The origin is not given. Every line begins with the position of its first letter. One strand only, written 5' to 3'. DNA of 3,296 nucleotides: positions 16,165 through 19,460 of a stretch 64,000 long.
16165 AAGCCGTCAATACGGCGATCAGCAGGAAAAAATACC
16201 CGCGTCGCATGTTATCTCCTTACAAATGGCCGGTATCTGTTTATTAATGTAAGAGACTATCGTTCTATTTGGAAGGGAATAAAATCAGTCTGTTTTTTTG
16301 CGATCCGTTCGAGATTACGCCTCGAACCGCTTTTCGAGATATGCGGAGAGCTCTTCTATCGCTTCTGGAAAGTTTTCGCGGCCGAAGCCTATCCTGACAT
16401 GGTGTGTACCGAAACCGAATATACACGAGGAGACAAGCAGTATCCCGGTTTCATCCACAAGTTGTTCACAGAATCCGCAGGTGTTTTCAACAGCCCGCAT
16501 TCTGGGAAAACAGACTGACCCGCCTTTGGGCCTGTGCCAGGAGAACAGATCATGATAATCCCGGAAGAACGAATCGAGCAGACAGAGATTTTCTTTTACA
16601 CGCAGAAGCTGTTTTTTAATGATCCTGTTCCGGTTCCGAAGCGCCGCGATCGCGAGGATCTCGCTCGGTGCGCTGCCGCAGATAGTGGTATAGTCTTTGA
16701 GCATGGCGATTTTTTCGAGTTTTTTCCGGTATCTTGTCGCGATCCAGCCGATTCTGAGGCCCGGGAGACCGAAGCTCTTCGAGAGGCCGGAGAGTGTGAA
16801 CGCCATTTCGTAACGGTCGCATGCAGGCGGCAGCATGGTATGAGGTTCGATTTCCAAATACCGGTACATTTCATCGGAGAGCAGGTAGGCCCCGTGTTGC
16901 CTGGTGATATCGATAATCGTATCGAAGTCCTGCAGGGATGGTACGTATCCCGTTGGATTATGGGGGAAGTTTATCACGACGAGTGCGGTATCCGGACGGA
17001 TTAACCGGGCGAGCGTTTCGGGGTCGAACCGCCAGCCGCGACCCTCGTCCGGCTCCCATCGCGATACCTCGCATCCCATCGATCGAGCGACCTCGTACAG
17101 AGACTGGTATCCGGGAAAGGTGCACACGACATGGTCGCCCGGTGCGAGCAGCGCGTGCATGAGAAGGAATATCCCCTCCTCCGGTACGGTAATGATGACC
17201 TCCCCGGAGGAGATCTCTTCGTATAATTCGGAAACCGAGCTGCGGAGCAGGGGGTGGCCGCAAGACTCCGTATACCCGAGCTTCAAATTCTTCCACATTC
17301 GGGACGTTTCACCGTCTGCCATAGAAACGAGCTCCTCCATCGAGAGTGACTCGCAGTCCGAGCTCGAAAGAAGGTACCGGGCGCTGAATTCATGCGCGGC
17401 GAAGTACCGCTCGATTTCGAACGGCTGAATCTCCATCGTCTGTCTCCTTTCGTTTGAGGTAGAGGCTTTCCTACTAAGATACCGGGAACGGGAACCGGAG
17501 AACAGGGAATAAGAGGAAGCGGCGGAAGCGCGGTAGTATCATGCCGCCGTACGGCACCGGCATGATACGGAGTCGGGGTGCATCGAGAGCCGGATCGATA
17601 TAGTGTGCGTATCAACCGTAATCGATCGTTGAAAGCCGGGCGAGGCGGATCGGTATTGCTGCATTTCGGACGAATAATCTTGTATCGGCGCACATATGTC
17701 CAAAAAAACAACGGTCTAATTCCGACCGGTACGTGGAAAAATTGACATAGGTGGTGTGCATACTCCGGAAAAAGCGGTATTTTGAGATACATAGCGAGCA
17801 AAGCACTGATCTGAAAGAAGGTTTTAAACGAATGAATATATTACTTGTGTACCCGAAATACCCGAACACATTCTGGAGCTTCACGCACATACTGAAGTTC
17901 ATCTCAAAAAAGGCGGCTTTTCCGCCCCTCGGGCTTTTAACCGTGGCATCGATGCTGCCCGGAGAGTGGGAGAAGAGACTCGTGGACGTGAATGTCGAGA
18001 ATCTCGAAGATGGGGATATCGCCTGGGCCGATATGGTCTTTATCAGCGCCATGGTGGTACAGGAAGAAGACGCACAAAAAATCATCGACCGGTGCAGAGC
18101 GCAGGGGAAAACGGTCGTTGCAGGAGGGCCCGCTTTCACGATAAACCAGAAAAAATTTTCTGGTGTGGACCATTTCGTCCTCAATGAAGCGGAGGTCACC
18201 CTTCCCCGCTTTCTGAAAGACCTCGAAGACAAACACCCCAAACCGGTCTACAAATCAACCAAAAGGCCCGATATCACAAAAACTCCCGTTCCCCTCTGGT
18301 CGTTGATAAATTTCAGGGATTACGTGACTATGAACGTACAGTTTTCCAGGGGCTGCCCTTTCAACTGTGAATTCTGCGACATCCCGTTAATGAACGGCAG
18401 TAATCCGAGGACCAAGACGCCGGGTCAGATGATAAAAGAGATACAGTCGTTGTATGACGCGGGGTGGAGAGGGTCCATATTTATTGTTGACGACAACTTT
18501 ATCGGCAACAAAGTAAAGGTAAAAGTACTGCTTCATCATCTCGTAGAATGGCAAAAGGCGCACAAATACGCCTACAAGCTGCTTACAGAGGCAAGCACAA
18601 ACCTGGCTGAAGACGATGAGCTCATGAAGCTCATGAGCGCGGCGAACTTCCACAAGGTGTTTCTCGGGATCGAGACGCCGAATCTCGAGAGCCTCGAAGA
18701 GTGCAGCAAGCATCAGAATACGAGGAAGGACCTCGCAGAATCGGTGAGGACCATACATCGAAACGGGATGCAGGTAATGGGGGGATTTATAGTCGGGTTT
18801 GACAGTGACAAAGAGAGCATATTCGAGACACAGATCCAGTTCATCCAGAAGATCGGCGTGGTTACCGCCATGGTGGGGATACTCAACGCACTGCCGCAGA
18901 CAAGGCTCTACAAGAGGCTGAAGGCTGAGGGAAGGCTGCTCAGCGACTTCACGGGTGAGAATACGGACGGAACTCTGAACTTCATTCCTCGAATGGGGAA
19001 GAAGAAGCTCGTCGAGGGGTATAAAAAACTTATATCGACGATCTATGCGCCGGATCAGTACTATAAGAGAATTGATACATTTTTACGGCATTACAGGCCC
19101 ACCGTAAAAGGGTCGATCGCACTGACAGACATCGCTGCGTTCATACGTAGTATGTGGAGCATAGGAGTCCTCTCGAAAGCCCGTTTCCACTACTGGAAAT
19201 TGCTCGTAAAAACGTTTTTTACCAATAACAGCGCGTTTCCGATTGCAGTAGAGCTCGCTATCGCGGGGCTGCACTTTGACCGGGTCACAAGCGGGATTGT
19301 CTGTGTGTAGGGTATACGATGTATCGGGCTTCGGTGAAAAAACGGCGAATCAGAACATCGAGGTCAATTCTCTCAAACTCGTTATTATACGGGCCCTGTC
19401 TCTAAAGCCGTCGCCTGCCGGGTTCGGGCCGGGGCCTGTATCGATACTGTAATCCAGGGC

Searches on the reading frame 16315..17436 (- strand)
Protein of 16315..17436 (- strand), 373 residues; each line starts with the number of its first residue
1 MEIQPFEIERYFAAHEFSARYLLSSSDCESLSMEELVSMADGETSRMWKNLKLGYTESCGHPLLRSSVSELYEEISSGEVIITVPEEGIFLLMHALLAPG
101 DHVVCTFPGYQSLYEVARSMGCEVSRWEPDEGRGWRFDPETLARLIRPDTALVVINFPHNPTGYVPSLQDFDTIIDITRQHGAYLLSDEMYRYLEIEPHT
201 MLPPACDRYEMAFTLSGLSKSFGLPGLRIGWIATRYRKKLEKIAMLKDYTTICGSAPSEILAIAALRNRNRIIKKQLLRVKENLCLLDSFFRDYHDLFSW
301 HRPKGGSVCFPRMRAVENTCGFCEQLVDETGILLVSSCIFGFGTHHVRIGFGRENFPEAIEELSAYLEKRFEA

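Call 27: search_protein_families(library=pfam, proteins=[window:16315-17436:-], max_evalue=0.001)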
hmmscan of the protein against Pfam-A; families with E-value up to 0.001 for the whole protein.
window:16315-17436:- (373 aa): 2 families
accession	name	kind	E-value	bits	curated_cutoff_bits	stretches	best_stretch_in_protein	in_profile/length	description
PF00155.27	Aminotran_1_2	-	1e-36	127.4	19.7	1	54-352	37-350/361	Aminotransferase class I and II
PF00266.25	Aminotran_5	-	7.1e-07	29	21.5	1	87-193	72-180/371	Aminotransferase class-V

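Call 87: find_homologous_proteins(query=window:16315-17436:-, max_evalue=1e-80)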
Query window:16315-17436:- (373 aa): 7621 proteins with E <= 1e-80 among 8000 candidates; the best 120 are listed.
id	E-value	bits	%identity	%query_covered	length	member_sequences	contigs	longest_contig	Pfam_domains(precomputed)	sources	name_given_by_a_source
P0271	5.0e-256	867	100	100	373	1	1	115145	PF00155.28,PF00266.26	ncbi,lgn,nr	ncbi:MAG: aminotransferase class I/II-fold pyridoxal phosphate-dependent enzyme [Spirochaetes bacter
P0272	1.5e-226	770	89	99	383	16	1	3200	PF00155.28,PF00266.26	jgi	jgi:aspartate/methionine/tyrosine aminotransferase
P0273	1.4e-212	724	83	100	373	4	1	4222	PF00155.28,PF00266.26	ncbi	-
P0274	3.7e-172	591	66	99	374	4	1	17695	PF00155.28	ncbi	-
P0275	3.1e-168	578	66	99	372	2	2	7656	PF00155.28,PF00266.26,PF01053.27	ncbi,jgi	ncbi:MAG: aminotransferase class I/II-fold pyridoxal phosphate-dependent enzyme [Anaerolineales bact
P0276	4.7e-168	577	65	99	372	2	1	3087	PF00155.28,PF00266.26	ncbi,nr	ncbi:MAG: aminotransferase class I/II-fold pyridoxal phosphate-dependent enzyme [Anaerolineales bact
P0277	5.3e-168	577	65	99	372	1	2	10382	PF00155.28,PF00266.26,PF01053.27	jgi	jgi:aspartate/methionine/tyrosine aminotransferase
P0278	4.7e-167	574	66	99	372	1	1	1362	PF00155.28,PF00266.26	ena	-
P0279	9.8e-167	573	65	99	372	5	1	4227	PF00155.28,PF00266.26,PF01053.27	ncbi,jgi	-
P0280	1.9e-166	572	67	99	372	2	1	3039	PF00155.28,PF00266.26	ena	-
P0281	3.8e-166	571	66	99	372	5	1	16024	PF00155.28,PF00266.26,PF01053.27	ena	-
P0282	1.1e-165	569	65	99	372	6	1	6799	PF00155.28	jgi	jgi:aspartate/methionine/tyrosine aminotransferase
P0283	1.7e-165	569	65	99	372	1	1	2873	PF00155.28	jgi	jgi:aspartate/methionine/tyrosine aminotransferase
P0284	3.6e-165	568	65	99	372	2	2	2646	PF00155.28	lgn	-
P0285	3.9e-165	568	65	99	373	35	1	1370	PF00155.28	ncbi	-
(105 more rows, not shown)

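Call 88: find_encoding_contigs(protein=P0271, flank=6000, max_places=2)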
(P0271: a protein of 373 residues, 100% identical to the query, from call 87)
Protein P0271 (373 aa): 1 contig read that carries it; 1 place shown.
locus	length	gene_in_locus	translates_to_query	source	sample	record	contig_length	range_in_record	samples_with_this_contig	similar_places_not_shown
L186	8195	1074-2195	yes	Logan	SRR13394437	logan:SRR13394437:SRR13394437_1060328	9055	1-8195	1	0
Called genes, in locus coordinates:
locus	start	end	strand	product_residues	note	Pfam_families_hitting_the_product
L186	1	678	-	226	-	?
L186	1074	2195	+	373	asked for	PF00155:Aminotran_1_2, PF00266:Aminotran_5 (weak)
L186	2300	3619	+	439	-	PF02321:OEP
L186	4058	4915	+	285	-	PF25919:BSH_CusB (faint), PF00364:Biotin_lipoyl (faint), PF25984:BSH_YknX, PF25967:RND-MFP_C (weak)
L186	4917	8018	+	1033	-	PF00873:ACR_tran, PF03176:MMPL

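Call 89: find_encoding_contigs(protein=P0273, flank=10000, max_places=3)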
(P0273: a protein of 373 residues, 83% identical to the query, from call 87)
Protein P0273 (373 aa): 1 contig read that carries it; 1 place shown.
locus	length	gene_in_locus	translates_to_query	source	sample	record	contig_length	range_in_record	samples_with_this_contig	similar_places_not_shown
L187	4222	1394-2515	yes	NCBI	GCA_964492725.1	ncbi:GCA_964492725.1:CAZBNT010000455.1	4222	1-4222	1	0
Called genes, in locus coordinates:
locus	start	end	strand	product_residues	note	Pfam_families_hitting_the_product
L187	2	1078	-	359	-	?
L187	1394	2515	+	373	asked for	PF00155:Aminotran_1_2, PF00266:Aminotran_5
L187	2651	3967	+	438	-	PF02321:OEP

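Call 90: find_encoding_contigs(protein=P0274, flank=10000, max_places=3)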
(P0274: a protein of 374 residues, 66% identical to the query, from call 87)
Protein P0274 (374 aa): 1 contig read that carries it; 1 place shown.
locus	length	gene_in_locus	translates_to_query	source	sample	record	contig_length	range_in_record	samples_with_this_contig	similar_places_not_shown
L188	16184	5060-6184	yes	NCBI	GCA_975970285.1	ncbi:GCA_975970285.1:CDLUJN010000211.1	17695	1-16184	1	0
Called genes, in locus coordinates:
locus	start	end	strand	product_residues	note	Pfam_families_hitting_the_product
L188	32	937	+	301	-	PF02129:Peptidase_S15, PF05448:AXE1 (faint), PF12146:Hydrolase_4 (weak), PF00561:Abhydrolase_1 (weak)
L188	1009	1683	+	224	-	-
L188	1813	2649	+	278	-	PF13484:Fer4_16 (faint)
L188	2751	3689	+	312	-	PF01370:Epimerase, PF05368:NmrA (weak), PF13460:NAD_binding_10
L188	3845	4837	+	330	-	PF08240:ADH_N, PF00107:ADH_zinc_N, PF13602:ADH_zinc_N_2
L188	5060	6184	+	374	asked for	PF00155:Aminotran_1_2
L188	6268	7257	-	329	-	PF00561:Abhydrolase_1, PF12146:Hydrolase_4, PF12697:Abhydrolase_6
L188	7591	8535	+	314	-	PF24400:DUF7544, PF25231:DUF7847 (weak)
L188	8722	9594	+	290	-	PF00296:Bac_luciferase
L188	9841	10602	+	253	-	PF00005:ABC_tran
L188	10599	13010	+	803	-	PF02687:FtsX, PF12704:MacB_PCD, PF02687:FtsX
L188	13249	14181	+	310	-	PF12849:PBP_like_2, PF01547:SBP_bac_1 (faint), PF12727:PBP_like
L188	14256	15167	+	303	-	PF00528:BPD_transp_1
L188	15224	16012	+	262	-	PF00528:BPD_transp_1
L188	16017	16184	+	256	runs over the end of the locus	PF00005:ABC_tran, PF13304:AAA_21 (faint)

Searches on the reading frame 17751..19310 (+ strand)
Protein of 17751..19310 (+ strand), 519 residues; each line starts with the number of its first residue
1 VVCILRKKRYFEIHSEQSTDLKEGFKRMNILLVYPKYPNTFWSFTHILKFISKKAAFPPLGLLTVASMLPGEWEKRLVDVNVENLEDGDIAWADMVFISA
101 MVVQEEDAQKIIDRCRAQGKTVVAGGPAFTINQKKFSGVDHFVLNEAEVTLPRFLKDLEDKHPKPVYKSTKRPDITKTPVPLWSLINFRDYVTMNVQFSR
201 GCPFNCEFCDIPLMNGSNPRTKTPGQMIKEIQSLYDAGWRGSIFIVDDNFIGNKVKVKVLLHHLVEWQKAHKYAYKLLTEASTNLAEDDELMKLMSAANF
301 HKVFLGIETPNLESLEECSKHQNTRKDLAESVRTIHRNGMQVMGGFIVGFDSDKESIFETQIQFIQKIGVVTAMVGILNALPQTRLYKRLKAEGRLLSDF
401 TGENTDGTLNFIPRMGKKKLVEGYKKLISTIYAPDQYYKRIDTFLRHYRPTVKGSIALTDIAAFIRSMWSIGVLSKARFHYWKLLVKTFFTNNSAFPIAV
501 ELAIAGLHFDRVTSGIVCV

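Call 27: search_protein_families(library=pfam, proteins=[window:17751-19310:+], max_evalue=0.001)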
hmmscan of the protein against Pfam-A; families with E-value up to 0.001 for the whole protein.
window:17751-19310:+ (519 aa): 3 families
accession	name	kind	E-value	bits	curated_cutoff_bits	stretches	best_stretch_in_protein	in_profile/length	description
PF13282.11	DUF4070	-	1.4e-38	132.6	22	1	384-514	1-136/144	Domain of unknown function (DUF4070)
PF04055.27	Radical_SAM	-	3.6e-15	57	29.5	1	197-359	2-160/166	Radical SAM superfamily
PF02310.24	B12-binding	-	2.6e-10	40.6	32.1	1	57-154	12-120/121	B12 binding domain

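Call 85: find_related_loci(query=window:17751-19310:+, collection=metagenome_contigs, flank=7000)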
Query window:17751-19310:+ (519 aa) in metagenome_contigs; peptide patterns used: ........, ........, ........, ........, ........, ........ (x = any residue, [..] = any of these).
600 stretches matched a pattern (row limit reached: there are more); 551 encode a relative of the query (tblastn E <= 1e-3); the best 80 are kept; 80 distinct loci.
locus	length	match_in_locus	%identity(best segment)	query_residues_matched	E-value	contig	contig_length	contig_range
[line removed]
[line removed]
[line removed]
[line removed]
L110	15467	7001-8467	66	28-516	0e+0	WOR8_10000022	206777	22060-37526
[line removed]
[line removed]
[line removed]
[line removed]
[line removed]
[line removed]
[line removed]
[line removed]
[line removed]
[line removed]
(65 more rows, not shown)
